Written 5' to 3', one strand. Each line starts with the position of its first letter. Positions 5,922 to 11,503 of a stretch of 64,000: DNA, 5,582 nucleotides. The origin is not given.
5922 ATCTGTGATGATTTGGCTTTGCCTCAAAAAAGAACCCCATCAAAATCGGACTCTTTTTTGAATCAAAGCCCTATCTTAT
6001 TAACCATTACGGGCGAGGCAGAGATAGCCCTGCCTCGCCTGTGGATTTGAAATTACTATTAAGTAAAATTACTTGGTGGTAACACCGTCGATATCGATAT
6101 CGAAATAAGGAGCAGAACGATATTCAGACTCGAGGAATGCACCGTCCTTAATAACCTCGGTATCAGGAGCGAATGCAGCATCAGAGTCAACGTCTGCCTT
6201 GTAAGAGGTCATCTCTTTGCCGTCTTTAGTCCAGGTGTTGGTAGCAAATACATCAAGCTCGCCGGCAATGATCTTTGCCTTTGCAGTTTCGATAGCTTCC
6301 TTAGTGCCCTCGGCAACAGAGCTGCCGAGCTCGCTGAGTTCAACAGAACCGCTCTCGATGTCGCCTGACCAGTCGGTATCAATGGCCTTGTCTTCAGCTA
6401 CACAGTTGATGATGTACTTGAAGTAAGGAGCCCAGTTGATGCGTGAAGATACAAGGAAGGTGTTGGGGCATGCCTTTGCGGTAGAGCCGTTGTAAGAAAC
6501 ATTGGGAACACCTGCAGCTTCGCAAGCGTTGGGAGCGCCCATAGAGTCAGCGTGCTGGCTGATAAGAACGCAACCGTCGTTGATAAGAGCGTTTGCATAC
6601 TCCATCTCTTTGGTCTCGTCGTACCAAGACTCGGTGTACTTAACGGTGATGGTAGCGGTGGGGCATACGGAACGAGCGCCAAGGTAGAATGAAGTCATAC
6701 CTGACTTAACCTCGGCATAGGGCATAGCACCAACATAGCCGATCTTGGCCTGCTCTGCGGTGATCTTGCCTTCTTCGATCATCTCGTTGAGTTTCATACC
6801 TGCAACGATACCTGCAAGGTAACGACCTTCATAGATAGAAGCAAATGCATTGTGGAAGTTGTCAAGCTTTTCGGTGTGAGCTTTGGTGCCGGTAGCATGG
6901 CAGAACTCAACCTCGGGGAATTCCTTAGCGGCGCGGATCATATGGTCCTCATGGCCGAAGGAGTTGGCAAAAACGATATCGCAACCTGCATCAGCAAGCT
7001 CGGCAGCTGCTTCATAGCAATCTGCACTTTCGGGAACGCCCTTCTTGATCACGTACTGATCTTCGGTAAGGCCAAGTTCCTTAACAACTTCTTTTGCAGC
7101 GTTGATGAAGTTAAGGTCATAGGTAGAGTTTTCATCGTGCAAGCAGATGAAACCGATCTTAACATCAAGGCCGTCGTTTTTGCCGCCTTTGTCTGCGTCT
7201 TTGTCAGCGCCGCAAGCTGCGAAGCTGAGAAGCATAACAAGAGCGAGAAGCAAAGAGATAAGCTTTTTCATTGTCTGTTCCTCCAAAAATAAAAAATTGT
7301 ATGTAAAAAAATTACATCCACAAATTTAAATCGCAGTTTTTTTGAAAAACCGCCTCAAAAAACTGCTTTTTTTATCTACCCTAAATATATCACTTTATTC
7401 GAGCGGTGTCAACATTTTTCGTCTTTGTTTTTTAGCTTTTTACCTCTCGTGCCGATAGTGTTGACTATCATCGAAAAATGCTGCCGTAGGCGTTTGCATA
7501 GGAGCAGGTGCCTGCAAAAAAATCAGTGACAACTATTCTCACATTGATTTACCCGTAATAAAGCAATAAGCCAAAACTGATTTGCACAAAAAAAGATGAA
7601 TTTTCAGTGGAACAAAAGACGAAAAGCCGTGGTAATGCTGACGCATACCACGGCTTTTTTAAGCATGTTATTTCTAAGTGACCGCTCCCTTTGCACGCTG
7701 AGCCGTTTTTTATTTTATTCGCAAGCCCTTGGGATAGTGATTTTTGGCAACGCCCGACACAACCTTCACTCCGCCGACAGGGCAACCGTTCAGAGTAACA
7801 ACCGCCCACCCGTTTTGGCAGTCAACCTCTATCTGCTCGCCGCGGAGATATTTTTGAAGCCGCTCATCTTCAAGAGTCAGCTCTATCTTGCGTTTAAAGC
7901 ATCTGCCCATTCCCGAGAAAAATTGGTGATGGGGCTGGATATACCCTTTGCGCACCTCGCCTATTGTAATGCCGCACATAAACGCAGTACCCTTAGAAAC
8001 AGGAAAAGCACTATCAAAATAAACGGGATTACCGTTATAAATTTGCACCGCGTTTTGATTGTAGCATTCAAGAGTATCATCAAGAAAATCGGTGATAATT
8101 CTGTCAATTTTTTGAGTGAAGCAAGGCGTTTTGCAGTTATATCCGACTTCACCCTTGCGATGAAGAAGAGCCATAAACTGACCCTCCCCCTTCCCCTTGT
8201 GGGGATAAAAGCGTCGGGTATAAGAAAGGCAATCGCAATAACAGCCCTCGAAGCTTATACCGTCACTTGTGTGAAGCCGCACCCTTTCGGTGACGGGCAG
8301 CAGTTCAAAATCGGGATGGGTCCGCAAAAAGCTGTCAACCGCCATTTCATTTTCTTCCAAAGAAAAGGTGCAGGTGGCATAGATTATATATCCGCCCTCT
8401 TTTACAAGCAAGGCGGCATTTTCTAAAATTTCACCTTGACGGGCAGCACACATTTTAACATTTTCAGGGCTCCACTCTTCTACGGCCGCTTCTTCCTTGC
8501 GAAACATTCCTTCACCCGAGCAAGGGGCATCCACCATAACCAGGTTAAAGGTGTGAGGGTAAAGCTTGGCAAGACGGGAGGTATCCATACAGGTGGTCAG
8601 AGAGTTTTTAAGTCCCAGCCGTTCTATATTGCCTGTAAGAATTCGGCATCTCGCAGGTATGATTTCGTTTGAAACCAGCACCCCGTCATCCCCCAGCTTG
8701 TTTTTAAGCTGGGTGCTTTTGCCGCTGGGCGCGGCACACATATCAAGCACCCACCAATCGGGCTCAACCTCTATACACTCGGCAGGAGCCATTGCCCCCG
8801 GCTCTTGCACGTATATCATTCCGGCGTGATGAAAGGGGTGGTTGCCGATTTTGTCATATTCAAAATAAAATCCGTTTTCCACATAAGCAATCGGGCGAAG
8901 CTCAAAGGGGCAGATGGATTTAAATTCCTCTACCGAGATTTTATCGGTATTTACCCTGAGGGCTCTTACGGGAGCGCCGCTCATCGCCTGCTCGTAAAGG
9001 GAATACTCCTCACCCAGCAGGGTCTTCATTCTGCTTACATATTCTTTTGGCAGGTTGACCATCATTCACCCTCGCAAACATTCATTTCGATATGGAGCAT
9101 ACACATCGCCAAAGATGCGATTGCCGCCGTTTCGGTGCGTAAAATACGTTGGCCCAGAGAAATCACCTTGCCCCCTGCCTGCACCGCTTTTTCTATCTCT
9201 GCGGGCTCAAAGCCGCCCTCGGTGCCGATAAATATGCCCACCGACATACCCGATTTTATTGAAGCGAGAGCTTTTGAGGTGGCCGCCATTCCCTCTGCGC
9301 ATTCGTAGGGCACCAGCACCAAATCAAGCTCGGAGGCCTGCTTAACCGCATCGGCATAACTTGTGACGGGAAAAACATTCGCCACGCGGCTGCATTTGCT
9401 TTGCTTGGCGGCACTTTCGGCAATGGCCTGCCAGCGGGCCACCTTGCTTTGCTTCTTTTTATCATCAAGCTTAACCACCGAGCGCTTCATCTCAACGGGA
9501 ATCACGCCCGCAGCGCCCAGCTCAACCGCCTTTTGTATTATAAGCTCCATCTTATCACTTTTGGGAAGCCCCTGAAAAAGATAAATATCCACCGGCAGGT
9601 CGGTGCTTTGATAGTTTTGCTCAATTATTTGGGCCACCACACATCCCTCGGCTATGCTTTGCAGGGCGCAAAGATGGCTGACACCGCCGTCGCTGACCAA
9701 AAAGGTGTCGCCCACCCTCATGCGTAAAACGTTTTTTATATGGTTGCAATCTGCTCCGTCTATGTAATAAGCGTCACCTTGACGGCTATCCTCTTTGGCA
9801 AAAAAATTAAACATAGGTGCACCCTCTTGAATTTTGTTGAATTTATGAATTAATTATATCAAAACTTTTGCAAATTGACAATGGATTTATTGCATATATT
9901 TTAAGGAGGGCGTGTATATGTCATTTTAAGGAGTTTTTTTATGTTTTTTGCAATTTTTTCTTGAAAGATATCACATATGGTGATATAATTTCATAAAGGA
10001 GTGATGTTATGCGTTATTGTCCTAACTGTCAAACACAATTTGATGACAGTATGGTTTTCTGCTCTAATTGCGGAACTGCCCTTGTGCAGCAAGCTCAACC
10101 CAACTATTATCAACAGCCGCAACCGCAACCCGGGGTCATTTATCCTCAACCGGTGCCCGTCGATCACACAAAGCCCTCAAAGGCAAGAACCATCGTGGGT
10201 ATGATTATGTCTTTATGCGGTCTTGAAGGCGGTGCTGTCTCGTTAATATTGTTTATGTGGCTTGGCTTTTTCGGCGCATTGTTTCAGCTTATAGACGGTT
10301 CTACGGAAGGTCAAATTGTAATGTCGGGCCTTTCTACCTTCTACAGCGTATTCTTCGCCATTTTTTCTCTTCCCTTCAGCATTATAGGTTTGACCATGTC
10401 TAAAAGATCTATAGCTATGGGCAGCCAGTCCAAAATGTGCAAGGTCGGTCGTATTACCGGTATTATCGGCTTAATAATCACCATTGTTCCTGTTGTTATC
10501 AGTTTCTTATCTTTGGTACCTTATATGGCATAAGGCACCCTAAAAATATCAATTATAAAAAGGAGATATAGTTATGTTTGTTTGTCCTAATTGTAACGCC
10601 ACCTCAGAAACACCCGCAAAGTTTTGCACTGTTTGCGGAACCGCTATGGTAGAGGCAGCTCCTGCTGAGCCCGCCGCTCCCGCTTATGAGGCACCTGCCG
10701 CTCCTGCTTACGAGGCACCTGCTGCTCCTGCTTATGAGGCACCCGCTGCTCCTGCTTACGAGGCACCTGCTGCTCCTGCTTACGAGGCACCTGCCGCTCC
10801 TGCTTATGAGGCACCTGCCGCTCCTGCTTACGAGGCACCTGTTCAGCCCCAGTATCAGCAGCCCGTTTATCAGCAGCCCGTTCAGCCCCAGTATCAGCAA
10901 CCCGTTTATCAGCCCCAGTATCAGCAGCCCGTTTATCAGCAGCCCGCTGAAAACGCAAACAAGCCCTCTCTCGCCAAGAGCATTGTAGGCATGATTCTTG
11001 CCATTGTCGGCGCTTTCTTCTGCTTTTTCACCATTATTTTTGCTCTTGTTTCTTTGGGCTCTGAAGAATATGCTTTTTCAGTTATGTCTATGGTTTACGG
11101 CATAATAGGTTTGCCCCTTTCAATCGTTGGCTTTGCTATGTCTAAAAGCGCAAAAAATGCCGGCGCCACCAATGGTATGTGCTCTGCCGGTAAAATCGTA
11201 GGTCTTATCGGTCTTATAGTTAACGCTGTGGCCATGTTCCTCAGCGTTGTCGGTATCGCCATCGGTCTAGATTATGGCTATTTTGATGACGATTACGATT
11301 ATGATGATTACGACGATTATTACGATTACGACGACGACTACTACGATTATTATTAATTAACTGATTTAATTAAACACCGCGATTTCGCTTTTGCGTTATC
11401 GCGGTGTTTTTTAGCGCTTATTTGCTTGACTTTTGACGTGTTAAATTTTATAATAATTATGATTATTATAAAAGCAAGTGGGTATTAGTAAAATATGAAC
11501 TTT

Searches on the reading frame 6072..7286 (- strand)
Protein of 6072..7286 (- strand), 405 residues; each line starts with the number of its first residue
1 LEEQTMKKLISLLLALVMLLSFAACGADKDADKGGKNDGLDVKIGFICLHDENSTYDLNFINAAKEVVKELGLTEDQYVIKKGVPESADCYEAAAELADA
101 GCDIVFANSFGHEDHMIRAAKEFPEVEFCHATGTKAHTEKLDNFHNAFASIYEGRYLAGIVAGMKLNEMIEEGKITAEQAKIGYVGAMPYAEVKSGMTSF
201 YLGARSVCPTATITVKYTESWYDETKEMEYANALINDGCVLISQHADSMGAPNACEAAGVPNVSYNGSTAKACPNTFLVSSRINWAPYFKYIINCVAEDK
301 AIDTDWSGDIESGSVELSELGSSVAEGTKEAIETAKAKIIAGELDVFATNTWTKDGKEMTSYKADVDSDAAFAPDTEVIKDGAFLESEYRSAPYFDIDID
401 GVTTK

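Call 69: search_protein_families(library=pfam, proteins=[window:6072-7286:-], max_evalue=0.00001)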
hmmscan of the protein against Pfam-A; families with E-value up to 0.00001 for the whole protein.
window:6072-7286:- (405 aa): 1 family
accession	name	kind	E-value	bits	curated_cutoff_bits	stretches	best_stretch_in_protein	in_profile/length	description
PF02608.20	Bmp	-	2.3e-31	109.4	24.1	1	55-346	12-297/301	ABC transporter substrate-binding protein PnrA-like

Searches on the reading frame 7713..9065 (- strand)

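Call 69: search_protein_families(library=pfam, proteins=[window:7713-9065:-], max_evalue=0.00001)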
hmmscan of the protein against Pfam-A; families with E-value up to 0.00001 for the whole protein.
window:7713-9065:- (451 aa): 3 families
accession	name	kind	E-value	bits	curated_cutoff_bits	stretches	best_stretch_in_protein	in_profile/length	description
PF01189.24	Methyltr_RsmB-F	-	6.9e-43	147.1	27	1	99-301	5-198/199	16S rRNA methyltransferase RsmB/F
PF17125.10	Methyltr_RsmF_N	-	9.8e-27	93.7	34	1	5-89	1-86/86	N-terminal domain of 16S rRNA methyltransferase RsmF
PF13636.12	Methyltranf_PUA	-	3.2e-17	62.8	27.6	1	404-450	2-49/49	RNA-binding PUA-like domain of methyltransferase RsmF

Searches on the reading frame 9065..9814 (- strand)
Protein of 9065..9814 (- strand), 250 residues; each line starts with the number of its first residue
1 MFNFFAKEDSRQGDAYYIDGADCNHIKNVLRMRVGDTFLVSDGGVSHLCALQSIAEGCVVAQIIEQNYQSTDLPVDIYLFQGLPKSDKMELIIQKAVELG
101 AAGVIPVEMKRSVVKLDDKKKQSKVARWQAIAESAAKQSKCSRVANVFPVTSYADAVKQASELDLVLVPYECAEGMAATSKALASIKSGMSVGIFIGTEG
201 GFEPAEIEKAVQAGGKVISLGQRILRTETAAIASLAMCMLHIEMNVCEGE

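Call 69: search_protein_families(library=pfam, proteins=[window:9065-9814:-], max_evalue=0.00001)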
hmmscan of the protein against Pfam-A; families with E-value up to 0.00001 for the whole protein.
window:9065-9814:- (250 aa): 2 families
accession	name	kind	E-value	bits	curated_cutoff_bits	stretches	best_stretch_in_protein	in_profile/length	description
PF04452.19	Methyltrans_RNA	-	6.2e-48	162.9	23.9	1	72-237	2-163/165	RNA methyltransferase domain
PF20260.4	PUA_4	-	3.9e-08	33.7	23.9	1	18-56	1-40/48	RNA methyltransferase PUA domain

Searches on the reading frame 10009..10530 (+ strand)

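Call 31: search_protein_families(library=pfam, proteins=[window:10009-10530:+], max_evalue=0.01)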
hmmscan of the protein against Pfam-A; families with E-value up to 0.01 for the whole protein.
window:10009-10530:+ (174 aa): 5 families
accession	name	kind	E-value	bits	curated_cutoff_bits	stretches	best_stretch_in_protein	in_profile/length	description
PF13240.11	Zn_Ribbon_1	-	1.2e-06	28.5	25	1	3-25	1-23/23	zinc-ribbon domain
PF13248.11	Zn_ribbon_3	-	2.2e-06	27.3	27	1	1-23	2-24/26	zinc-ribbon domain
PF24460.1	DUF7575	-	0.00028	20.6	28.5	1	4-25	6-27/28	Domain of unknown function (DUF7575)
PF12773.13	DZR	-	0.00029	21.4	27.3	1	4-26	1-23/45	Double zinc ribbon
PF09297.16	Zn_ribbon_NUD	-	0.0013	18.8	24.8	0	17-28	5-16/32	NADH pyrophosphatase zinc ribbon domain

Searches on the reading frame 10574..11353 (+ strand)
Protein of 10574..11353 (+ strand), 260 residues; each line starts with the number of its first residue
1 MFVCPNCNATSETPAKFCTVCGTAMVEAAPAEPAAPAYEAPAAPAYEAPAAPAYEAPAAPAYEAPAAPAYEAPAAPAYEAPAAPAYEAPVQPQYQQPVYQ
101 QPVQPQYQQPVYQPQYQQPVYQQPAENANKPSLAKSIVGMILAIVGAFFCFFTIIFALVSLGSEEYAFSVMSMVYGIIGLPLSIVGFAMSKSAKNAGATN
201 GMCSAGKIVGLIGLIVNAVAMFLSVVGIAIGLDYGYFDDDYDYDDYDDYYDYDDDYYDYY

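Call 31: search_protein_families(library=pfam, proteins=[window:10574-11353:+], max_evalue=0.01)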
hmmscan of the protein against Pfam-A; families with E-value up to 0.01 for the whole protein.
window:10574-11353:+ (260 aa): 5 families
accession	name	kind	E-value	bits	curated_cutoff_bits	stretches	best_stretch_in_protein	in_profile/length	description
PF07666.16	MpPF26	-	0.00027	21.4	37.2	0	137-158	51-72/75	M penetrans paralogue family 26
PF13240.11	Zn_Ribbon_1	-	0.0005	20.2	25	1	4-24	2-22/23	zinc-ribbon domain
PF04888.17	SseC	-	0.0017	18.5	30.2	1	116-229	42-156/312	Secretion system effector C (SseC) like family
PF12773.13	DZR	-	0.0018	18.8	27.3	1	4-25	1-22/45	Double zinc ribbon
PF13248.11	Zn_ribbon_3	-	0.0063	16.4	27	1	1-23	2-24/26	zinc-ribbon domain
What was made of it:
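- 10009..11356 (+): Two Zn-ribbon small membrane proteins (10009-10533 and 10574-11356). This is the upstream operon. It is a recurrent neighbour of the cassette, with an unknown role. Pfam Zn_Ribbon_1/Zn_ribbon_3 (call 31).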
